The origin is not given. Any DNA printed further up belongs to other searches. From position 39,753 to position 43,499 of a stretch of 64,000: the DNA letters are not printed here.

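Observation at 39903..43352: ~1150-aa orphan protein with a degenerate P-loop-like core and a long helical-repeat tail, divergent from the oxygenase/YbaK pair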

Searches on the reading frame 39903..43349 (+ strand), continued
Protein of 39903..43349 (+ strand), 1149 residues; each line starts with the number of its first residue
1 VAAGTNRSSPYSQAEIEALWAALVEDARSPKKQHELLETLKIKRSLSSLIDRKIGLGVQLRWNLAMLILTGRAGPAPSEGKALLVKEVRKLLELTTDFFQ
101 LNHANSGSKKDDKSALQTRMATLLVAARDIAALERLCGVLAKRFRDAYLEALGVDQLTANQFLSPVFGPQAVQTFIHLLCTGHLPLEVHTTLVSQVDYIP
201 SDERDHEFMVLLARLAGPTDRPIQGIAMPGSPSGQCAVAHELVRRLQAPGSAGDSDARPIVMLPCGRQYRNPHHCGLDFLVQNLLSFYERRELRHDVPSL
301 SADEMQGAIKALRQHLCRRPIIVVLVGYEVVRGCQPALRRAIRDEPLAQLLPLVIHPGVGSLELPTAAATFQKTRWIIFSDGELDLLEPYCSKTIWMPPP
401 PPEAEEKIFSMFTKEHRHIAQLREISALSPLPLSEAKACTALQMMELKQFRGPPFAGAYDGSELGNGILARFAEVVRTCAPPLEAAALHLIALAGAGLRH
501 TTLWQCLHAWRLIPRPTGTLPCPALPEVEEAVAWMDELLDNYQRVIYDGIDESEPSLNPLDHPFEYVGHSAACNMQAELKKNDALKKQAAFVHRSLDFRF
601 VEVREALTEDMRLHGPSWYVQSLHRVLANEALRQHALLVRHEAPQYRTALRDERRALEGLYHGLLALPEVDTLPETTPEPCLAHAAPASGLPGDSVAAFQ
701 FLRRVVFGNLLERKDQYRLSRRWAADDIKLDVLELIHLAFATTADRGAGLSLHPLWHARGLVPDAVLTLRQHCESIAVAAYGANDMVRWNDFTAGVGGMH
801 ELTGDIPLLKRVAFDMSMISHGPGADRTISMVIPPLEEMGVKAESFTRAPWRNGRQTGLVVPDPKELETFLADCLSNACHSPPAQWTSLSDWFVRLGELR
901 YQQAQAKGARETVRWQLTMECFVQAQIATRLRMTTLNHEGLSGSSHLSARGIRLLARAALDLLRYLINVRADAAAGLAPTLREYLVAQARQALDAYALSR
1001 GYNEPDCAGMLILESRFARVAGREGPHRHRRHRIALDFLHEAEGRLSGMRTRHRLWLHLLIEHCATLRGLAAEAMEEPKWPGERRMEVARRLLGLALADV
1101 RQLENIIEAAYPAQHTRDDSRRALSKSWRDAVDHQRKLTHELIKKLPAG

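Call 58: fold_search(model_id=the predicted structure, library=pdb)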
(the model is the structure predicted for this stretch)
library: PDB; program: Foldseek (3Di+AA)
matches with E <= 10: 929; with E <= 0.001: 4
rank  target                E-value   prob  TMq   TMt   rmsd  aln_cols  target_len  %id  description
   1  9zjs_A                8.2e-05  1.00  0.21  0.22  17.5       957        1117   10  Human sterile alpha motif domain-containing protein 9 (SAMD9), asymmetric dimer "shell" shape (released 2026-02-25)
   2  9zjv_A                1.9e-04  1.00  0.20  0.21  18.5       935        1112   10  Human sterile alpha motif domain-containing protein 9 (SAMD9), asymmetric dimer "wing" shape (released 2026-02-25)
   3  9zjs_B                8.4e-04  0.99  0.17  0.18  20.4       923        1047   10  Human sterile alpha motif domain-containing protein 9 (SAMD9), asymmetric dimer "shell" shape (released 2026-02-25)
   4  7kzt_V                9.4e-04  0.63  0.11  0.11  32.0      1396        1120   10  Structure of the human fanconi anaemia Core-UBE2T-ID-DNA complex in intermediate state (released 2021-03-10)
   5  3w3w_A                1.1e-03  0.75  0.12  0.12  28.4      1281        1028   10  Crystal structure of Kap121p bound to Ste12p (released 2013-04-10)
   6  7pw9_A                1.5e-03  0.69  0.12  0.08  29.9      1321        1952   10  Human SMG1-9 kinase complex bound to AMPPNP (released 2021-12-01)
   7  4ol0_B                1.6e-03  0.89  0.15  0.17  24.6      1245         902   11  Crystal structure of transportin-SR2, a karyopherin involved in human disease, in complex with Ran (released 2014-04-09)
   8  8bda_E                1.8e-03  0.75  0.13  0.11  27.9      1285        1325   12  IFTA complex in anterograde intraflagellar transport trains (Chlamydomonas reinhardtii) (released 2023-01-11)
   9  8ga7                  2.0e-03  0.92  0.09  0.17  27.2       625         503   12  Geometrically programmable nanomaterial construction using regularized protein building blocks (released 2024-03-13)
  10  9gbk_3                2.2e-03  0.35  0.10  0.08  29.9      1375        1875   10  Blm10-20S proteasome complex from pre1-1 (released 2024-09-11)
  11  5dse_C                2.3e-03  0.77  0.10  0.14  26.1       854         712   11  Crystal Structure of the TTC7B/Hyccin Complex (released 2015-12-02)
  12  7mq8_LM               2.3e-03  0.47  0.10  0.07  41.9      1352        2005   10  Cryo-EM structure of the human SSU processome, state pre-A1 (released 2021-09-22)
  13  9l4f_A                2.4e-03  0.35  0.09  0.06  29.9      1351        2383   10  ATR-ATRIP bound with ATPgammaS (released 2025-05-21)
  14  3w3v                  2.7e-03  0.60  0.11  0.12  28.1      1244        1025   10  Crystal structure of Kap121p mutant D353K/E396K/D438K (released 2013-04-10)
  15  7pw4_A                2.9e-03  0.57  0.12  0.09  29.4      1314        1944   10  Human SMG1-8-9 kinase complex bound to a SMG1 inhibitor (released 2021-12-01)
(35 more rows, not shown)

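Call 60: search_protein_families(library=padloc, alignment_id=A5, max_evalue=0.1)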
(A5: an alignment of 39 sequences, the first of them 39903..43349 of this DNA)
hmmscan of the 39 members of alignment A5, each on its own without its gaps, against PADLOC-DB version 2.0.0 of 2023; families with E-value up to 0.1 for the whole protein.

A. member 1, window:39903-43349:+ (1149 aa): 0 families

B. families by the number of members that match (of 39 scanned): 2 families
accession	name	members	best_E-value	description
PDLC03167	Specificity_I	1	0.0047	Type I specificity subunit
PDLC01283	Cas11e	1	0.023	CAS-I-E; effector_SS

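Call 64: find_related_loci(query=A6, collection=genome_contigs, flank=8000)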
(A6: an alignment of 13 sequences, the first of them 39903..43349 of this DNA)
Query A6 (1149 aa) in genome_contigs; peptide patterns used: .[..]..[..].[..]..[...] (x = any residue, [..] = any of these).
5 stretches matched a pattern; 1 encode a relative of the query (tblastn E <= 1e-3); 1 distinct loci.
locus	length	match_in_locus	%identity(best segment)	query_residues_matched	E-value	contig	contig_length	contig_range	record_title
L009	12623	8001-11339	28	11-1107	4e-88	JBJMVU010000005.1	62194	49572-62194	MAG: Massilia sp. isolate H1_16_all_fractions_conc_50_67_10 k255_76035, whole genome shotgun sequence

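Call 65: find_encoding_contigs(protein=P0014, flank=6000, max_places=1)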
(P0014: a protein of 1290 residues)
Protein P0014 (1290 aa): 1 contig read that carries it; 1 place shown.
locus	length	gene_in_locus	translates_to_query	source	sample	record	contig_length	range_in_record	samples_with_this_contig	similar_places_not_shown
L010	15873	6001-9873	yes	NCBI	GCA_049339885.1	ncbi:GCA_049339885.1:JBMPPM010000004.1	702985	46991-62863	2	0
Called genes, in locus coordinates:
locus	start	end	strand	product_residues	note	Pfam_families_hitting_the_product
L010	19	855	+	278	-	PF01790:LGT (weak), PF00578:AhpC-TSA, PF08534:Redoxin, PF00085:Thioredoxin (weak), PF13905:Thioredoxin_8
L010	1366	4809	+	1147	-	PF13538:UvrD_C_2 (faint), PF01443:Viral_helicase1 (faint), PF03205:MobB (weak), PF13086:AAA_11, PF13087:AAA_12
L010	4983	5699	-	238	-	PF03458:Gly_transporter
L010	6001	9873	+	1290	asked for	-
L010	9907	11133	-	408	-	PF23914:TPR_CcmH_CycH (faint), PF13424:TPR_12 (faint), PF13431:TPR_17 (faint), PF13432:TPR_16 (faint), PF14559:TPR_19 (faint), PF25062:ARM_TT21_N (faint), PF00515:TPR_1 (faint), PF16918:PknG_TPR (weak), +3 more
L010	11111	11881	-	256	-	PF04542:Sigma70_r2, PF08281:Sigma70_r4_2 (weak), PF04545:Sigma70_r4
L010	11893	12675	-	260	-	PF00813:FliP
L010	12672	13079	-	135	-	PF04347:FliO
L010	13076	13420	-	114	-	PF28396:SepQ_C, PF01052:FliMN_C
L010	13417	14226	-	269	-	PF01052:FliMN_C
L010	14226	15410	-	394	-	PF00460:Flg_bb_rod (weak), PF22692:LlgE_F_G_D1, PF06429:Flg_bbr_C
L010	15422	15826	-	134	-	PF03963:FlgD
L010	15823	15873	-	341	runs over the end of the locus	-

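Call 66: find_encoding_contigs(protein=P0019, flank=6000, max_places=1)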
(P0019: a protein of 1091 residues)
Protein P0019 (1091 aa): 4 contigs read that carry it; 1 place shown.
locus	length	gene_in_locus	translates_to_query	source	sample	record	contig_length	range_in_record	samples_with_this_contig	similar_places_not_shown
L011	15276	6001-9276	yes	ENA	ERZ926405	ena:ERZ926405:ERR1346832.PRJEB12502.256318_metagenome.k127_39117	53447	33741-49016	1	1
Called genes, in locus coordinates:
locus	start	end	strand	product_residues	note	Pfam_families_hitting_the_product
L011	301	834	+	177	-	-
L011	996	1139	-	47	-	-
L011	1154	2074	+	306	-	PF00296:Bac_luciferase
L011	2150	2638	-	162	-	PF18742:DpnII-MboI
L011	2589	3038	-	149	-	-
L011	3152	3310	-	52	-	-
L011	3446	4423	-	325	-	-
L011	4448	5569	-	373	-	-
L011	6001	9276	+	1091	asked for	-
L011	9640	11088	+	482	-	PF08448:PAS_4 (weak), PF13426:PAS_9 (weak), PF00989:PAS, PF08448:PAS_4, PF13188:PAS_8 (weak), PF08447:PAS_3 (weak), PF13426:PAS_9, PF07536:HWE_HK, +1 more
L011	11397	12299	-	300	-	PF03781:FGE-sulfatase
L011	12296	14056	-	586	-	PF00884:Sulfatase, PF01663:Phosphodiest (faint), PF16347:SGSH_C (faint)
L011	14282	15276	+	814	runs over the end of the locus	PF07715:Plug, PF00593:TonB_dep_Rec_b-barrel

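Call 67: find_encoding_contigs(protein=P0044, flank=6000, max_places=1)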
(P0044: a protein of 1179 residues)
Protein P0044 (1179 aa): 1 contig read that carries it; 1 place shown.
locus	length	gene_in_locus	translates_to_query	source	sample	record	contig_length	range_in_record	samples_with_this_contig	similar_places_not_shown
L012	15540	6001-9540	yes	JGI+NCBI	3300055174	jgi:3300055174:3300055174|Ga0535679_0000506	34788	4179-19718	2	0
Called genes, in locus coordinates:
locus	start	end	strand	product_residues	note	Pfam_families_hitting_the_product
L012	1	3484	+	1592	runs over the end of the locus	PF07494:Reg_prop (faint), PF08450:SGL (faint), PF23748:Beta-prop_LRRK2 (faint), PF07495:Y_Y_Y, PF00512:HisKA, PF02518:HATPase_c, PF00072:Response_reg, PF02518:HATPase_c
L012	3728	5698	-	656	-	PF24517:CBM96 (faint), PF01391:Collagen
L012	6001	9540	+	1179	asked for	-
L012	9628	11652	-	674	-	PF00596:Aldolase_II, PF00106:adh_short, PF13561:adh_short_C2, PF23441:SDR (weak)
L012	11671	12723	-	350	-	PF01008:IF-2B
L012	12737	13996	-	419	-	PF01636:APH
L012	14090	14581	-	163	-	PF02041:Auxin_BP (weak), PF07883:Cupin_2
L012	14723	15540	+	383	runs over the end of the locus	PF04143:Sulf_transp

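Call 68: find_encoding_contigs(protein=P0009, flank=6000, max_places=1)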
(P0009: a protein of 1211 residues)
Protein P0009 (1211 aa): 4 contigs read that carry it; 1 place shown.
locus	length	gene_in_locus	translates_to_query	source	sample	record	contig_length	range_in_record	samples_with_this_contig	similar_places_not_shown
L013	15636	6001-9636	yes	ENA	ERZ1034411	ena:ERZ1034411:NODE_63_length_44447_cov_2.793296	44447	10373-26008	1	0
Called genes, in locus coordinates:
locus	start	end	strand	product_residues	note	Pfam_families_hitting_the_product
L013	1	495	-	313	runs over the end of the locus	-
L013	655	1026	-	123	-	PF13191:AAA_16 (weak), PF25201:nSTAND6 (weak)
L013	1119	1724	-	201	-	-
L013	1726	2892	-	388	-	PF04055:Radical_SAM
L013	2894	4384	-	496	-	PF04055:Radical_SAM, PF13353:Fer4_12 (weak)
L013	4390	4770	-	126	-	PF27806:HxsD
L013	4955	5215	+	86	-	-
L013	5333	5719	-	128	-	-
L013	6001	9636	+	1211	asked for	-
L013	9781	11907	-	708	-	PF17164:DUF5122 (weak)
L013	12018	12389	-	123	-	-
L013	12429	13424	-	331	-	-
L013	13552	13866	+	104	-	PF12844:HTH_19 (weak), PF13560:HTH_31, PF01381:HTH_3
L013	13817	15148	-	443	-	PF00004:AAA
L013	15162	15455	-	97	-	-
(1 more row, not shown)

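Call 73: fold_search(model_id=the predicted structure, library=viral)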
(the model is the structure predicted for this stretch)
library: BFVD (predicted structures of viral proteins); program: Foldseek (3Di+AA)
matches with E <= 10: 449; with E <= 0.001: 0
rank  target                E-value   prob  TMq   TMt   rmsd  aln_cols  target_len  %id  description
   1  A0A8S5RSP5            5.7e-03  0.23  0.08  0.09  39.0      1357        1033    9  Minor tail protein [Siphoviridae sp. ctES717]
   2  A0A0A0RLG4            9.9e-03  1.00  0.13  0.29   7.0       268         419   10  (no name in the UniProt tables at hand)
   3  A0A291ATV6            1.4e-02  0.77  0.15  0.18  26.4       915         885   11  Uncharacterized protein [Pandoravirus salinus]
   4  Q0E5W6                1.4e-02  0.23  0.12  0.13  30.1      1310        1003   11  Putative internal virion protein [Pseudomonas phage LKA1]
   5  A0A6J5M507            3.1e-02  0.14  0.09  0.08  30.5      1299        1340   10  Phage tail tape measure protein [uncultured Caudovirales phage]
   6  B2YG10                4.1e-02  0.91  0.13  0.26  20.2       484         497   10  Putative vacuolar sorting ATPase [Musca hytrovirus(isolate Musca domestica/United States/Boucias/-)]
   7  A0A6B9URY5            5.0e-02  0.35  0.09  0.15  24.2       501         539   13  (no name in the UniProt tables at hand)
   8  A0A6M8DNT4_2          5.4e-02  0.13  0.09  0.08  39.0      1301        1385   13  (no name in the UniProt tables at hand)
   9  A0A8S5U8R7            6.6e-02  0.08  0.08  0.07  40.4      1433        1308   10  Minor tail protein [Siphoviridae sp. ctnMR5]
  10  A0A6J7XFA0            6.8e-02  0.12  0.08  0.09  34.6       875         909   12  Uncharacterized protein [uncultured Caudovirales phage]
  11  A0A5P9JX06            7.7e-02  0.11  0.09  0.09  33.0      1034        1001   11  Tegument protein [Psittacid alphaherpesvirus 5]
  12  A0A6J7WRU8            9.0e-02  0.99  0.13  0.33   7.2       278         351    9  AAA domain containing protein [uncultured Caudovirales phage]
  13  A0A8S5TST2            9.3e-02  0.12  0.08  0.09  32.4       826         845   11  Putative tail length tape measure protein [Siphoviridae sp. ct8aS59]
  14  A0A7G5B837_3          9.3e-02  0.08  0.09  0.09  33.6      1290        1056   11  Uncharacterized protein [Ralstonia phage Alix]
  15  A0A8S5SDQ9            1.1e-01  0.11  0.08  0.09  29.3       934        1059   12  Minor tail protein [Caudovirales sp. ctrNG92]
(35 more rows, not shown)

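Call 86: list_cluster_members(proteins=[P0018, P0020, P0024, P0028, P0034, P0038, P0054, P0064, P0075, P0099])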
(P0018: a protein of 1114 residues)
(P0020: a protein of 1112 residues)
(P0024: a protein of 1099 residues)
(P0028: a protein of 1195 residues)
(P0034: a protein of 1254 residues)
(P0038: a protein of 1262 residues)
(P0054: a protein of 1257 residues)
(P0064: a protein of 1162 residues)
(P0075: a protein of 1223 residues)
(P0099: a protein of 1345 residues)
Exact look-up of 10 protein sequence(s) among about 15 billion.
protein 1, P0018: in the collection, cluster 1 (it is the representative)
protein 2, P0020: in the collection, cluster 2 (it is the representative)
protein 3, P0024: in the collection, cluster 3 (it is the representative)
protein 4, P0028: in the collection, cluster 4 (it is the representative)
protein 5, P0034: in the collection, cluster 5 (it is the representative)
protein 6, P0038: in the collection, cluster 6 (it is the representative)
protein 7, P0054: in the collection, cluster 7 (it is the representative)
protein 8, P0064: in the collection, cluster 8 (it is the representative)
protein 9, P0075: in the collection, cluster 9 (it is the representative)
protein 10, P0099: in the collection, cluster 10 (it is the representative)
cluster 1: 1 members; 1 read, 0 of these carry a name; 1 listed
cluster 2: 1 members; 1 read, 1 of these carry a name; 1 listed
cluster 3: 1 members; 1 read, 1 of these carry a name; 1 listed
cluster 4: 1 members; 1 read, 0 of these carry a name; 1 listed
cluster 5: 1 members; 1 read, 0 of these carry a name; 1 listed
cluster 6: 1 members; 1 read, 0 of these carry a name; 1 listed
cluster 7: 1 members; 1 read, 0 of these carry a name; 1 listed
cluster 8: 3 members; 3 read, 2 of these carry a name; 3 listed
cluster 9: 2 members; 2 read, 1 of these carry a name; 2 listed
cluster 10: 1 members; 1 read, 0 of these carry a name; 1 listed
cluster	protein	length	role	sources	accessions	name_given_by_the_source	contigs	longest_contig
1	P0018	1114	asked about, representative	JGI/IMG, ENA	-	-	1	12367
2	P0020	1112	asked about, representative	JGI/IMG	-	hypothetical protein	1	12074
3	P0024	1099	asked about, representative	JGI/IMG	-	hypothetical protein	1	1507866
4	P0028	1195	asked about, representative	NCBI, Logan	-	-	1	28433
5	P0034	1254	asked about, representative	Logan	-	-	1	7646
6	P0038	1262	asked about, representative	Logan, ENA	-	-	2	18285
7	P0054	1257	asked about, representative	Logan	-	-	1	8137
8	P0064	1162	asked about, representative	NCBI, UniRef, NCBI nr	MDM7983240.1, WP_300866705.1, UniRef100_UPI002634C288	MAG: hypothetical protein QUV02_02235 [Maricaulis sp.] | hypothetical protein n=1 Tax=Maricaulis sp. TaxID=1486257 RepID=UPI002634C288 | hypothetical protein [Maricaulis sp.]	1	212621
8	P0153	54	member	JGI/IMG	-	hypothetical protein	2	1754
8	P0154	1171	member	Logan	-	-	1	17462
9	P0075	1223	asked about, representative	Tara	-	strand:+ start:33744 stop:37415 length:3672 start_codon:yes stop_codon:yes ...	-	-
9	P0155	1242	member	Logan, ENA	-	-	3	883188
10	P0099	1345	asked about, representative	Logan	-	-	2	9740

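Call 87: search_dna_similar(query=window:39903-43349:+, collection=plasmids, mode=protein, max_evalue=0.001, max_rows=15)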
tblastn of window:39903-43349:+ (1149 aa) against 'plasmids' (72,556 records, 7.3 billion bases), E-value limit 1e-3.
No match.

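Call 88: search_dna_similar(query=P0024, collection=plasmids, mode=protein, max_evalue=0.001, max_rows=15)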
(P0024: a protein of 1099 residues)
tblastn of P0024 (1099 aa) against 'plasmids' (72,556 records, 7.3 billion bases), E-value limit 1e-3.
No match.

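Call 89: search_dna_similar(query=P0024, collection=phages, mode=protein, max_evalue=0.001, max_rows=10)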
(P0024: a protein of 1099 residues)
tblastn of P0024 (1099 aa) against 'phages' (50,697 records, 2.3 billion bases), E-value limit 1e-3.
No match.
